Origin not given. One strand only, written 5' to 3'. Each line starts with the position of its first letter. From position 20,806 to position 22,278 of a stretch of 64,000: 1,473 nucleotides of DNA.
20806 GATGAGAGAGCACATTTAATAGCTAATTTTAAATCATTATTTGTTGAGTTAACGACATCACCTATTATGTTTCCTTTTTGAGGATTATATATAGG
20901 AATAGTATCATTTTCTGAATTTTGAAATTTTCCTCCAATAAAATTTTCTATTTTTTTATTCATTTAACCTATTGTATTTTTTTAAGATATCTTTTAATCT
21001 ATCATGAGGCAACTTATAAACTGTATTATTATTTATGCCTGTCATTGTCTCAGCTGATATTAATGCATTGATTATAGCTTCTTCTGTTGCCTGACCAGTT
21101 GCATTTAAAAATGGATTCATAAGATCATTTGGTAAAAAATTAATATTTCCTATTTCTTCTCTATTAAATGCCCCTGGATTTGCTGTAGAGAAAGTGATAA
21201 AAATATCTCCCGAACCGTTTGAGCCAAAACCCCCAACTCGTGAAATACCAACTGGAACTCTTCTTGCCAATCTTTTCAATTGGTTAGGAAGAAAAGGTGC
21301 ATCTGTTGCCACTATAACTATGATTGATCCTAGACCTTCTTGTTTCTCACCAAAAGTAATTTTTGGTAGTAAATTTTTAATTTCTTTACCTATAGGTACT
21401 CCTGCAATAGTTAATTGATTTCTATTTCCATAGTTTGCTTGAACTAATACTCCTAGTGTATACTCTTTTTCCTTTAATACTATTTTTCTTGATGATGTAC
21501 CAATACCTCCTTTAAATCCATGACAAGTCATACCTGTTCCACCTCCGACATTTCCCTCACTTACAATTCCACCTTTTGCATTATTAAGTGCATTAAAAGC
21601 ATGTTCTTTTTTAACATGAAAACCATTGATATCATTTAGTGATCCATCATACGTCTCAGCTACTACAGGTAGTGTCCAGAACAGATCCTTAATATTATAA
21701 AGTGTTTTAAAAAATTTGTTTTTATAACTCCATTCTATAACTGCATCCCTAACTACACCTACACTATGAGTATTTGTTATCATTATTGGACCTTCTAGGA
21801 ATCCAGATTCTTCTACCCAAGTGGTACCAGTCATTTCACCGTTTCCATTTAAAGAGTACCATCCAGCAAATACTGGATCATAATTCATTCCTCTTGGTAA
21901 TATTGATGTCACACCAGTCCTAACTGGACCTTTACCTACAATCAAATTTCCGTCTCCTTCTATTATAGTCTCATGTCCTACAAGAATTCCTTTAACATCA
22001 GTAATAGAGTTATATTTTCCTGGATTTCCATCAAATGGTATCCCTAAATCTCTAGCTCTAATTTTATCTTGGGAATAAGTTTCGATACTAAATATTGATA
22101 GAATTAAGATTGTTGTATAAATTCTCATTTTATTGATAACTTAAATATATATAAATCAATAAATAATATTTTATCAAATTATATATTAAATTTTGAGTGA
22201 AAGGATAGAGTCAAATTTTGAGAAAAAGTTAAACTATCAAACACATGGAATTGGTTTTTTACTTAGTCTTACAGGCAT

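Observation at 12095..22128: Six-gene operon couples an exported DmpA/BapA-type aminopeptidase to uptake and a complete beta-alanine-type catabolic route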

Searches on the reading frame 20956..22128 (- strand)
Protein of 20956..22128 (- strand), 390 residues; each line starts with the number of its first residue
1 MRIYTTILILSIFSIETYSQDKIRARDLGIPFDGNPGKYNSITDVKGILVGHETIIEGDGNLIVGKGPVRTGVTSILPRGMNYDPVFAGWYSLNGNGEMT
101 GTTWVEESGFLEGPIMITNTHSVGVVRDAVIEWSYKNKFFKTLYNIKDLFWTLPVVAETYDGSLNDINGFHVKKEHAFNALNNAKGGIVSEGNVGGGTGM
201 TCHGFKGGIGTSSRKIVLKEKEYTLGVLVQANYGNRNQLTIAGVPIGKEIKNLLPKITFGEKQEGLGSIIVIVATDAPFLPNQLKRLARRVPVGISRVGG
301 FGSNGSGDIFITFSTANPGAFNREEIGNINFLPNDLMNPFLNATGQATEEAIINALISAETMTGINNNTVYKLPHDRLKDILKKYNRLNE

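Call 4: search_protein_families(library=pfam, proteins=[window:20956-22128:-], max_evalue=0.001)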
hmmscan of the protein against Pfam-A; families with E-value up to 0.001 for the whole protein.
window:20956-22128:- (390 aa): 1 family
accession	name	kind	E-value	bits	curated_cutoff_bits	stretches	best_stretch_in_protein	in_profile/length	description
PF03576.19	Peptidase_S58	-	2.9e-114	382.2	23.9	1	40-369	1-306/307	Peptidase family S58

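Call 5: search_protein_families(library=ncbifam, proteins=[window:20956-22128:-], max_evalue=0.001)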
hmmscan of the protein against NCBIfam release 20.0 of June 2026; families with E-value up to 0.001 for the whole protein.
window:20956-22128:- (390 aa): 0 families

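Call 6: search_solved_structures(query=window:20956-22128:-, show_alignments=3)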
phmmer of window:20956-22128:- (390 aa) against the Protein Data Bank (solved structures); distinct sequences matched with E-value up to 0.001: 5.
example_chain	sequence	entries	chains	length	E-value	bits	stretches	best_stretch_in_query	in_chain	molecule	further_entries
1b65_A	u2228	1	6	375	8.2e-104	350.6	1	22-388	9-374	PROTEIN (AMINOPEPTIDASE)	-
3n2w_A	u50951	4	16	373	4.6e-98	331.7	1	24-383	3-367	Beta-peptidyl aminopeptidase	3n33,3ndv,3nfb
3n5i_A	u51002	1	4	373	1.1e-97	330.4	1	24-383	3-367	Beta-peptidyl aminopeptidase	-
2drh_A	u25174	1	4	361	3.5e-90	305.7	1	24-390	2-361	361aa long hypothetical D-aminopeptidase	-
5tzb_A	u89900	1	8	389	6.8e-86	291.6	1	23-363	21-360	D-aminopeptidase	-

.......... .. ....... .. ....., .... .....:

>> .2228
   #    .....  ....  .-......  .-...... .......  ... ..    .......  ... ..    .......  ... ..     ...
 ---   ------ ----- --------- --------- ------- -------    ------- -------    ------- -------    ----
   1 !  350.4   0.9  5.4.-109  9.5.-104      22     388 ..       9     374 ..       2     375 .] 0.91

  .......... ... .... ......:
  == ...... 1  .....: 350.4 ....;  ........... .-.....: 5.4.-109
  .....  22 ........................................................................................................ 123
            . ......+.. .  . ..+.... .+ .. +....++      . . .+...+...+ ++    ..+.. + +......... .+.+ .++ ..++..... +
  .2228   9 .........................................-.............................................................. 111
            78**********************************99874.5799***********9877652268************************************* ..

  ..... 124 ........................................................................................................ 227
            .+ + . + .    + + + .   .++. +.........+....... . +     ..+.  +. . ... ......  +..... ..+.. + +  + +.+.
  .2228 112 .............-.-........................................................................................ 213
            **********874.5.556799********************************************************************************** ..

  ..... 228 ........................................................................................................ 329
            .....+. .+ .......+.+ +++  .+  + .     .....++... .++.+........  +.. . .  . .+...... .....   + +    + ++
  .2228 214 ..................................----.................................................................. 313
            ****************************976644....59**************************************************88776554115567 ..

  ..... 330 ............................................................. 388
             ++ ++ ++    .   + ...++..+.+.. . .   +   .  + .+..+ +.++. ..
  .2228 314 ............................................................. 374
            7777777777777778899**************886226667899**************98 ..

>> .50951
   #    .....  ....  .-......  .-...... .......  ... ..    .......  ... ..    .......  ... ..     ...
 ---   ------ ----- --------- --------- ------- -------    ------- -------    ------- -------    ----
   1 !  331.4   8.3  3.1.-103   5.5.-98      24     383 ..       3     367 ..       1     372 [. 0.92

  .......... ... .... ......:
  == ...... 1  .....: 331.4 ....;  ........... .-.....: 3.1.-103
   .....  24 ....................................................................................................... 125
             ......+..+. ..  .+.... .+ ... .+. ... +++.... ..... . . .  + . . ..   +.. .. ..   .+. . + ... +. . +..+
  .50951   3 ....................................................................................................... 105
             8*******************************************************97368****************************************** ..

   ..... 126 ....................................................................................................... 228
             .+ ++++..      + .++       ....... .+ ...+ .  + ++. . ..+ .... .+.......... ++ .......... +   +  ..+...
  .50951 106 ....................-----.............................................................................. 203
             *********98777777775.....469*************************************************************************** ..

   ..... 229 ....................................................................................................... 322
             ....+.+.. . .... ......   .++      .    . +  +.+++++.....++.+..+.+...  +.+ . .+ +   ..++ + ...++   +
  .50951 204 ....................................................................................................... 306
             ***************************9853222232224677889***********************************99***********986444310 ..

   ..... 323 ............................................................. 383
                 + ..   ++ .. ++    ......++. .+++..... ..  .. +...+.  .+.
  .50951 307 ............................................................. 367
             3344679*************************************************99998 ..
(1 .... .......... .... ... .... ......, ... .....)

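Call 8: find_encoding_contigs(protein=window:20956-22128:-, flank=10000, max_places=6)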
Protein window:20956-22128:- (390 aa): 2 contigs read that carry it; 2 places shown.
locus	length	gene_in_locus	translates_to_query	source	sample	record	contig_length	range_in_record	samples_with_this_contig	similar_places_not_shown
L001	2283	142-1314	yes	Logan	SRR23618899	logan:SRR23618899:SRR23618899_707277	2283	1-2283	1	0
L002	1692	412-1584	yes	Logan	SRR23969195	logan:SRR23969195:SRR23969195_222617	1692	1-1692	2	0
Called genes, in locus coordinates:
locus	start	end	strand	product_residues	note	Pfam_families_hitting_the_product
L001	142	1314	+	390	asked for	PF03576:Peptidase_S58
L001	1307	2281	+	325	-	?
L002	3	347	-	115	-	?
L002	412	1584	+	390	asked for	PF03576:Peptidase_S58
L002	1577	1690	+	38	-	?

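Call 9: find_homologous_proteins(query=window:20956-22128:-, max_evalue=1e-20)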
Query window:20956-22128:- (390 aa): 8000 proteins with E <= 1e-20 among 8000 candidates; the best 120 are listed.
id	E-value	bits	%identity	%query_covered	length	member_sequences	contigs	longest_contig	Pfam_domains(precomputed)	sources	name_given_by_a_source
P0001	9.4e-259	876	100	100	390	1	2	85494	PF03576.20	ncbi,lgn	-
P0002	2.3e-257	871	99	100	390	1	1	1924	PF03576.20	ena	-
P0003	1.9e-256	868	99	100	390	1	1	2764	PF03576.20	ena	-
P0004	1.5e-255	865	98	100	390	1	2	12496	PF03576.20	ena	-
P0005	3.1e-255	864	98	100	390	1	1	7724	PF03576.20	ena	-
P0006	4.4e-255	863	98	100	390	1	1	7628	PF03576.20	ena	-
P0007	1.5e-254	862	98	100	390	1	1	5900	PF03576.20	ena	-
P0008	1.8e-254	861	98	100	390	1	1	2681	PF03576.20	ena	-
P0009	3.1e-254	861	98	100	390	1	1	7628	PF03576.20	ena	-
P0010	5.4e-254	860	98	100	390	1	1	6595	PF03576.20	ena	-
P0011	7.8e-254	859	97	100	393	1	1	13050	PF03576.20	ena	-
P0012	7.9e-254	859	97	100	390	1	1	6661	PF03576.20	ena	-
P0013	8.2e-254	859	97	100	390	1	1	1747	PF03576.20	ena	-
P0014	1.0e-253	859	97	100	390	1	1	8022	PF03576.20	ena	-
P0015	3.9e-253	857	97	100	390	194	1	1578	PF03576.20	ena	-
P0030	3.0e-242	821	93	99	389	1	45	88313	PF03576.20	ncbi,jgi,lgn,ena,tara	tara:strand:+ start:4279 stop:5448 length:1170 start_codon:yes stop_codon:yes gene_type:complete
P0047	3.1e-212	722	81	100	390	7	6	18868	PF03576.20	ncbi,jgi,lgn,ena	-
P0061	5.2e-200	682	77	100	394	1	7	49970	PF03576.20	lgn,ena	-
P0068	2.1e-199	680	82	95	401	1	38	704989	PF03576.20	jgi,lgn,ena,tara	jgi:D-aminopeptidase|tara:strand:+ start:5823 stop:7028 length:1206 start_codon:yes stop_codon:yes g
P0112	3.4e-178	610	71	98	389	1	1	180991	PF03576.20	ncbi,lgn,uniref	ncbi:P1 family peptidase [Fulvivirga sp.]|uniref:DmpA family aminopeptidase n=3 Tax=Fulvivirga sp. T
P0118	1.1e-177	609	70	98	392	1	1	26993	PF03576.20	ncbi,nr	ncbi:MAG: P1 family peptidase [Saprospiraceae bacterium]|nr:P1 family peptidase [Saprospiraceae bact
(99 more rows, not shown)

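Call 11: find_related_loci(query=A1, collection=genome_contigs, flank=10000)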
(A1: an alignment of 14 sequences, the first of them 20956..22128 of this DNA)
Query A1 (390 aa) in genome_contigs; peptide patterns used: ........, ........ (x = any residue, [..] = any of these).
600 stretches matched a pattern (row limit reached: there are more); 597 encode a relative of the query (tblastn E <= 1e-3); the best 80 are kept; 80 distinct loci.
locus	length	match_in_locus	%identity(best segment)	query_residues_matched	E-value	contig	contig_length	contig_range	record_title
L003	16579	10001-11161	93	1-387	0e+0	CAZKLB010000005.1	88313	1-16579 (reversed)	MAG TPA_asm: uncultured Marinoscillum sp. isolate binchicken_co76_394 genome assembly, contig: NODE_243_length_88313_cov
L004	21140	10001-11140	66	7-388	8e-173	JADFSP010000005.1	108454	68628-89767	MAG: Proteobacteria bacterium isolate B93T1B8 B93T1B8_NODE199, whole genome shotgun sequence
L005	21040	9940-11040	70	20-388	3e-171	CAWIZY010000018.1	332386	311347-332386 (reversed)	MAG: uncultured Gammaproteobacteria bacterium isolate MFD03804.bin.1.213 genome assembly, contig: contig_48680, whole ge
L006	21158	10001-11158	69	2-387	4e-164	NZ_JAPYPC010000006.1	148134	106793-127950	MAG: Christiangramia sp. isolate PW1.concoct.216 PW1_86_length_148134_cov_11.570979, whole genome shotgun sequence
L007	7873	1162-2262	69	19-387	5e-164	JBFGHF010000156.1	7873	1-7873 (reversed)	MAG: Acidobacteriota bacterium isolate Mix_sand02.2020.12.Z.21 k141_2682486_length_7873_cov_9.0000, whole genome shotgun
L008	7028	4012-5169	64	4-390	7e-164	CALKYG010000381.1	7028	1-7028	MAG TPA_asm: uncultured Alphaproteobacteria bacterium isolate SRR6227243_bin.68_CONCOCT_v1.1_MAG genome assembly, contig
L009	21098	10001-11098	68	5-370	3e-163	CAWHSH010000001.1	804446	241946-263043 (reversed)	MAG: uncultured Bacteroidales bacterium isolate MFD05942.bin.1.149 genome assembly, contig: contig_13253, whole genome s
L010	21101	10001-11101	65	23-390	6e-162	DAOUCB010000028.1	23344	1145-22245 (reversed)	MAG TPA_asm: Anaerolineae bacterium isolate H76_765 k137_15814, whole genome shotgun sequence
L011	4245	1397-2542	64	5-390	1e-166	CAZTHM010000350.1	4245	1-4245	MAG TPA_asm: uncultured Acidobacteriota bacterium isolate SRP119689_co1_326 genome assembly, contig: NODE_36075_length_4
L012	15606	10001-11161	64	1-390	7e-161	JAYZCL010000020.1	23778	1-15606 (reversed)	MAG: Candidatus Neomarinimicrobiota bacterium isolate XB_MAG1229 DB_MAG1229_0020, whole genome shotgun sequence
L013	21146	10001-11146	62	3-390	9e-160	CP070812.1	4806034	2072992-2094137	MAG: Gemmatimonadota bacterium isolate bin1194 chromosome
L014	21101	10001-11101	63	18-390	2e-159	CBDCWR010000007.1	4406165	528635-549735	MAG: Candidatus Multivoraceae bacterium isolate 652d70b7-ea99-405b-b753-5a6e501b7d32 genome assembly, contig: contig_7,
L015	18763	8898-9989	64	24-389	3e-159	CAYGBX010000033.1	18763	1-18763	MAG TPA_asm: uncultured Anaerolineales bacterium isolate ERP108616_co2_548 genome assembly, contig: NODE_4474_length_187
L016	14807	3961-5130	61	4-390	4e-157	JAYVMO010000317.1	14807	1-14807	MAG: Acidobacteriota bacterium isolate GL61_DN_concoct_89 GL61_DN_concoct_89_316, whole genome shotgun sequence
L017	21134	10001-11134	62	4-390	1e-156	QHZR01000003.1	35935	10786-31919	MAG: Acidobacteria bacterium isolate gp1 AA150 14_1009_16_40cm_scaffold_10474_curated, whole genome shotgun sequence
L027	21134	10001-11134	61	4-388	1e-154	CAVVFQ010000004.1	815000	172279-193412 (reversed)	MAG: uncultured Acidobacteriaceae bacterium isolate MFD01716.bin.1.115 genome assembly, contig: contig_46748, whole geno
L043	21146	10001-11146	60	7-390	9e-152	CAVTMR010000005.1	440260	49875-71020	MAG: Candidatus Acidoferrales bacterium isolate MFD06298.bin.1.108 genome assembly, contig: contig_13395, whole genome s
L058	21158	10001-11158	59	1-388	8e-151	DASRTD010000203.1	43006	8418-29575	MAG TPA_asm: Mucilaginibacter sp. isolate SMAG_U6618 k141_5573796, whole genome shotgun sequence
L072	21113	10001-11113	61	19-390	5e-150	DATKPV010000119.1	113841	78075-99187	MAG TPA_asm: Candidatus Aquilonibacter sp. isolate SMAG_U14800 k141_1825481, whole genome shotgun sequence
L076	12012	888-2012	60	2-388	2e-149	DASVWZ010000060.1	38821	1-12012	MAG TPA_asm: Terriglobales bacterium isolate SMAG_U2562 k141_66689, whole genome shotgun sequence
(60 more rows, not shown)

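Call 19: find_encoding_contigs(protein=P0068, flank=10000, max_places=3)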
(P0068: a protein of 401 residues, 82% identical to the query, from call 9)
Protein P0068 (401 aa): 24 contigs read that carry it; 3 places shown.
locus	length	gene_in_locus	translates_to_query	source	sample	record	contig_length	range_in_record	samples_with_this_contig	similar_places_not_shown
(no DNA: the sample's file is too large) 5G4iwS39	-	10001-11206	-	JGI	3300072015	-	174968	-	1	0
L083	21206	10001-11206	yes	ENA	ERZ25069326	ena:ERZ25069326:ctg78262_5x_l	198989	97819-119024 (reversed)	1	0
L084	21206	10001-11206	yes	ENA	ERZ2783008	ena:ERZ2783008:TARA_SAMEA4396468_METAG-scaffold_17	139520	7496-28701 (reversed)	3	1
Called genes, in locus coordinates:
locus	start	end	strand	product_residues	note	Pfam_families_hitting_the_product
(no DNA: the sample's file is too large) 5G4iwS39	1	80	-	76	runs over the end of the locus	-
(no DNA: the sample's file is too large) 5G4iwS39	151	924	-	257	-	PF13367:PrsW-protease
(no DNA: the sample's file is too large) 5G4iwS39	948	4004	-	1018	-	-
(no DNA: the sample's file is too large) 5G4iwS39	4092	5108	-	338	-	-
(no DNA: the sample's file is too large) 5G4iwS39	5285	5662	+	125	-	-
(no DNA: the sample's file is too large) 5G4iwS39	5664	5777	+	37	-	-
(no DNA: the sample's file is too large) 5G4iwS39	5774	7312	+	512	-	PF01546:Peptidase_M20, PF07687:M20_dimer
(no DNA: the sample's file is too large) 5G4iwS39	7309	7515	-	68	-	PF04024:PspC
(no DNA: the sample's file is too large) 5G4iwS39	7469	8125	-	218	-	PF13568:OMP_b-brl_2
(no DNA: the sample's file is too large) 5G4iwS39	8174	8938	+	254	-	-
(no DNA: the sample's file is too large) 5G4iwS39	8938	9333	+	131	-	-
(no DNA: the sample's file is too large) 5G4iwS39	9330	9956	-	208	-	PF03006:HlyIII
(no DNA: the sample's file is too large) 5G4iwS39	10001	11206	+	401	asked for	PF03576:Peptidase_S58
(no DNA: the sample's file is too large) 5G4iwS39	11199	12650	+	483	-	PF00171:Aldedh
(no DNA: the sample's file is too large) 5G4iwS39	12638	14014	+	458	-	PF00202:Aminotran_3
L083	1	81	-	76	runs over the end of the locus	-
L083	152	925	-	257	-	PF13367:PrsW-protease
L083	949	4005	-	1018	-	-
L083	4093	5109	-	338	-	-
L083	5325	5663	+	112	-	-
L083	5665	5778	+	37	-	-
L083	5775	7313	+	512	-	PF01546:Peptidase_M20, PF07687:M20_dimer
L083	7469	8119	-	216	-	PF13568:OMP_b-brl_2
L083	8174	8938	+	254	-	-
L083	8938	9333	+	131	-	-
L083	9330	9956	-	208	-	PF03006:HlyIII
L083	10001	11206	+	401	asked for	PF03576:Peptidase_S58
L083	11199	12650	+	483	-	PF00171:Aldedh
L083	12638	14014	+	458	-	PF00202:Aminotran_3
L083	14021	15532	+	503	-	PF00474:SSF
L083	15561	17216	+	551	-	PF07969:Amidohydro_3, PF01979:Amidohydro_1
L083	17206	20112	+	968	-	PF02012:BNR (faint), PF15902:Sortilin-Vps10 (weak)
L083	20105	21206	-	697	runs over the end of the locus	PF26550:Tricorn_2nd (faint), PF07676:PD40 (faint), PF26549:Tricorn_N, PF00930:DPPIV_N (weak), PF00135:COesterase (weak), PF01738:DLH (weak), PF20434:BD-FAE, PF00326:Peptidase_S9, +4 more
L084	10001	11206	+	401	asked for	PF03576:Peptidase_S58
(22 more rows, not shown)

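Call 20: find_encoding_contigs(protein=P0061, flank=10000, max_places=3)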
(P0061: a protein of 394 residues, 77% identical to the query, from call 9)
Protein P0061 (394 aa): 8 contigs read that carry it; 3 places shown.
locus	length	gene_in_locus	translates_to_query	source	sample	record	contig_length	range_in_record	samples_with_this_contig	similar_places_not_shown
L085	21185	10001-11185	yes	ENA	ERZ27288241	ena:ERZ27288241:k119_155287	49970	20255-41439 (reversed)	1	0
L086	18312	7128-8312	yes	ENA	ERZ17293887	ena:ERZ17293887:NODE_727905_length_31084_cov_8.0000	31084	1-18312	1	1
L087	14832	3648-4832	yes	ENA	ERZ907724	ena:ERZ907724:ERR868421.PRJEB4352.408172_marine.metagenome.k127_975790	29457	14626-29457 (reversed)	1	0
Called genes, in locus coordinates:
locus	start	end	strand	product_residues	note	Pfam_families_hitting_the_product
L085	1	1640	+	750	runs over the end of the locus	PF07715:Plug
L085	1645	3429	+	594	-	-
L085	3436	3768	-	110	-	-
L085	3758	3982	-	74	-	-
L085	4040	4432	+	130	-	-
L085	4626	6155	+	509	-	PF01546:Peptidase_M20, PF07687:M20_dimer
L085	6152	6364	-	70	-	PF04024:PspC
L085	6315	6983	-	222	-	PF13568:OMP_b-brl_2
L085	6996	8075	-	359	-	-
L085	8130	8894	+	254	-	PF13483:Lactamase_B_3 (weak)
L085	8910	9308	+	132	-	-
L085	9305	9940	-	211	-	PF03006:HlyIII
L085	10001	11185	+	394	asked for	PF03576:Peptidase_S58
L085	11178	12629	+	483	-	PF00171:Aldedh, PF05893:LuxC (weak)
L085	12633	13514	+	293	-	PF04962:KduI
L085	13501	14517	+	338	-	PF00294:PfkB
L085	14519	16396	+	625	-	PF02776:TPP_enzyme_N, PF00205:TPP_enzyme_M, PF02775:TPP_enzyme_C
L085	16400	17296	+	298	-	PF01261:AP_endonuc_2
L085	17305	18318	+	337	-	PF01408:GFO_IDH_MocA, PF02894:GFO_IDH_MocA_C, PF22725:GFO_IDH_MocA_C3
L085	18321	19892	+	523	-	PF00474:SSF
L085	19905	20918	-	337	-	PF01408:GFO_IDH_MocA, PF02894:GFO_IDH_MocA_C, PF22725:GFO_IDH_MocA_C3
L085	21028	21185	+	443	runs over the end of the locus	PF00202:Aminotran_3, PF01212:Beta_elim_lyase (weak), PF00155:Aminotran_1_2 (weak)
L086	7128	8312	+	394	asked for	PF03576:Peptidase_S58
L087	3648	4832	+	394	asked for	PF03576:Peptidase_S58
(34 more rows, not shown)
